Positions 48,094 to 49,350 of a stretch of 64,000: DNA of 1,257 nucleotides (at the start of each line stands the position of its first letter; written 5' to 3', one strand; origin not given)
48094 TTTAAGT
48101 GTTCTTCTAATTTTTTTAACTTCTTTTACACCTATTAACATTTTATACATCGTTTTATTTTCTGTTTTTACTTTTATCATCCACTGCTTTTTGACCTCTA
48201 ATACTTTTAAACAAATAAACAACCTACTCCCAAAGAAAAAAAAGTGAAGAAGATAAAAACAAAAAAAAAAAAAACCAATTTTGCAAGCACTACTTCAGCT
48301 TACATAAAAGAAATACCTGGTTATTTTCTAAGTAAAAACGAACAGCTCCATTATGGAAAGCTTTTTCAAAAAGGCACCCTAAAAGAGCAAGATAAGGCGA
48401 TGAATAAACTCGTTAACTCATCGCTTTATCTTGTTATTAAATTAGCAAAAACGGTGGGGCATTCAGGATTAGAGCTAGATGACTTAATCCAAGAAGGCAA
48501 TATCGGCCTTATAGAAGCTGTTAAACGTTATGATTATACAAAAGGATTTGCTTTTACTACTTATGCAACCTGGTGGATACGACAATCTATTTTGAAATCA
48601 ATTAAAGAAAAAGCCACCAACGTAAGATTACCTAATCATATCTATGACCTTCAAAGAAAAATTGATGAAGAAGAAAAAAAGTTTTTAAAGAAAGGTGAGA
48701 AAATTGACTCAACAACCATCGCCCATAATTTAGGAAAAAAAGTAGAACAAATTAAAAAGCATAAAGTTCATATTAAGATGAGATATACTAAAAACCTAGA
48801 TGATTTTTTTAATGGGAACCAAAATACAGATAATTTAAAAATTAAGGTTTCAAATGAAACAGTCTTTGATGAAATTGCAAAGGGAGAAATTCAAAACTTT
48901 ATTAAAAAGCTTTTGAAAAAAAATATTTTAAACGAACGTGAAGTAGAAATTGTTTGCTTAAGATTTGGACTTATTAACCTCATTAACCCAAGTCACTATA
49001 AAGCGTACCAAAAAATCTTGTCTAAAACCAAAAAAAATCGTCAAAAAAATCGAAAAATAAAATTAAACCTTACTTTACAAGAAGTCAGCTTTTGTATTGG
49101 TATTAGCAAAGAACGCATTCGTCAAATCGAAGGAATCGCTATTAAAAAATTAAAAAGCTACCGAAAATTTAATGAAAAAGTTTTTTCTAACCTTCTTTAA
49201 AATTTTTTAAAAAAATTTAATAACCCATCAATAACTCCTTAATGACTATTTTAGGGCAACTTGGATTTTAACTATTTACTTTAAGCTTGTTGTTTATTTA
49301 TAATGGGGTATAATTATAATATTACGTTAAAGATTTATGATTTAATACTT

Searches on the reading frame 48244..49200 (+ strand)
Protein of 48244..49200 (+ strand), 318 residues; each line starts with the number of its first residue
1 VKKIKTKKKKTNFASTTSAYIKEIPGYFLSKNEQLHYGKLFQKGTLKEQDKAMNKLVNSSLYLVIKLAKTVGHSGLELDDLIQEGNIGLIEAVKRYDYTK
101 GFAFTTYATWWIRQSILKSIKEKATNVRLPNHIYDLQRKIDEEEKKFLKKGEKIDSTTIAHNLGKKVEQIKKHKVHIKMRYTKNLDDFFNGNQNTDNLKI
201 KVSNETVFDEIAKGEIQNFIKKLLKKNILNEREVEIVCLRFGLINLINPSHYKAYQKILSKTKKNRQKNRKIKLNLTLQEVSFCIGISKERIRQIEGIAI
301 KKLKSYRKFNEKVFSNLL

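Call 5: search_protein_families(library=pfam, proteins=[window:48244-49200:+], max_evalue=0.01)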
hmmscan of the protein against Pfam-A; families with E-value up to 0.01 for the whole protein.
window:48244-49200:+ (318 aa): 2 families
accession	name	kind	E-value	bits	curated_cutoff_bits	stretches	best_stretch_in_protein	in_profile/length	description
PF04542.20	Sigma70_r2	-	5.3e-19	68.2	24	1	56-123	1-68/71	Sigma-70 region 2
PF04545.22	Sigma70_r4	-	6.8e-09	35.5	24.1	1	275-304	20-49/50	Sigma-70, region 4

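Call 12: list_cluster_members(proteins=[P0001, P0002, window:48244-49200:+, window:44592-46547:+])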
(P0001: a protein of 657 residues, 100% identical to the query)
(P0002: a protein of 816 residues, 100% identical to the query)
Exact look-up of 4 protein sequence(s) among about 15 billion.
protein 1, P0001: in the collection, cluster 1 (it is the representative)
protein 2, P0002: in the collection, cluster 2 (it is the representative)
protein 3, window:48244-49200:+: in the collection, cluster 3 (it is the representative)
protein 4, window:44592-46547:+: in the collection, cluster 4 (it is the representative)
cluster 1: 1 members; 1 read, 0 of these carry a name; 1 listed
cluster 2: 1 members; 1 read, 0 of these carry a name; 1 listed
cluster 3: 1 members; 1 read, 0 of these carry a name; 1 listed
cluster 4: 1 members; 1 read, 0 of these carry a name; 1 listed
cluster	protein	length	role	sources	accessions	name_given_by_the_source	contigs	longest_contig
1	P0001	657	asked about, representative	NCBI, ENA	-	-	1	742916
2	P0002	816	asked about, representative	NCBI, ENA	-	-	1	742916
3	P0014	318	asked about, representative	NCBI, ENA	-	-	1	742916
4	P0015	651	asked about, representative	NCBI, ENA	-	-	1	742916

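Call 18: search_protein_families(library=ncbifam, proteins=[window:48244-49200:+], max_evalue=0.001)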
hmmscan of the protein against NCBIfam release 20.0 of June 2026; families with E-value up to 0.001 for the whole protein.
window:48244-49200:+ (318 aa): 47 families (the best 25 are shown)
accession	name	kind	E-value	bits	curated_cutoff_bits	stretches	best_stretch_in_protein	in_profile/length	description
NF041931.2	MzaA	equivalog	6.3e-51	174.1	800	2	45-243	469-668/726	MZA anti-phage system associated sigma-70 family RNA polymerase sigma factor MzaA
TIGR02394.1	rpoS_proteo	equivalog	5.2e-45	154.1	378.7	1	5-246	3-240/285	RNA polymerase sigma factor RpoS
TIGR02997.1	Sig70-cyanoRpoD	subfamily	2.4e-44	151.8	384.5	1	43-245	66-266/298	RNA polymerase sigma factor, RpoD/SigA family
TIGR02393.1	RpoD_Cterm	equivalog_domain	3.8e-44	151.1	354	2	52-272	1-216/238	RNA polymerase sigma factor RpoD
NF004208.0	PRK05658.1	equivalog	1.2e-41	143.5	555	2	40-243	382-583/631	RNA polymerase sigma factor RpoD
NF004207.0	PRK05657.1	equivalog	2.9e-41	141.9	394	1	4-245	45-282/329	RNA polymerase sigma factor RpoS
NF005920.0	PRK07921.1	subfamily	6.2e-36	124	464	1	46-244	85-282/328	RNA polymerase sigma factor SigB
NF005643.0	PRK07406.1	equivalog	2.7e-35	122.2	500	1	45-244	154-351/397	RNA polymerase sigma factor RpoD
NF004565.0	PRK05901.2-3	equivalog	3.2e-35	121.9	484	1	18-308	219-491/501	RNA polymerase sigma factor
NF004560.0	PRK05901.1-1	equivalog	3.3e-35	122.2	711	1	47-244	274-470/516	RNA polymerase sigma factor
NF006666.0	PRK09210.1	equivalog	6.1e-35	121.2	572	1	19-243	103-323/370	RNA polymerase sigma factor RpoD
NF004566.0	PRK05901.2-4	equivalog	4.3e-34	118.5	531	1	29-257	170-410/448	RNA polymerase sigma factor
NF005642.0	PRK07405.1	subfamily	4.5e-34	118.1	524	1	44-245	75-274/318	RNA polymerase sigma factor SigD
NF005785.0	PRK07598.1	equivalog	1.2e-33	116.6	554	1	46-245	170-367/415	RNA polymerase sigma factor SigC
NF004564.0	PRK05901.2-2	equivalog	5.1e-33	114.5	617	2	33-272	230-471/500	RNA polymerase sigma factor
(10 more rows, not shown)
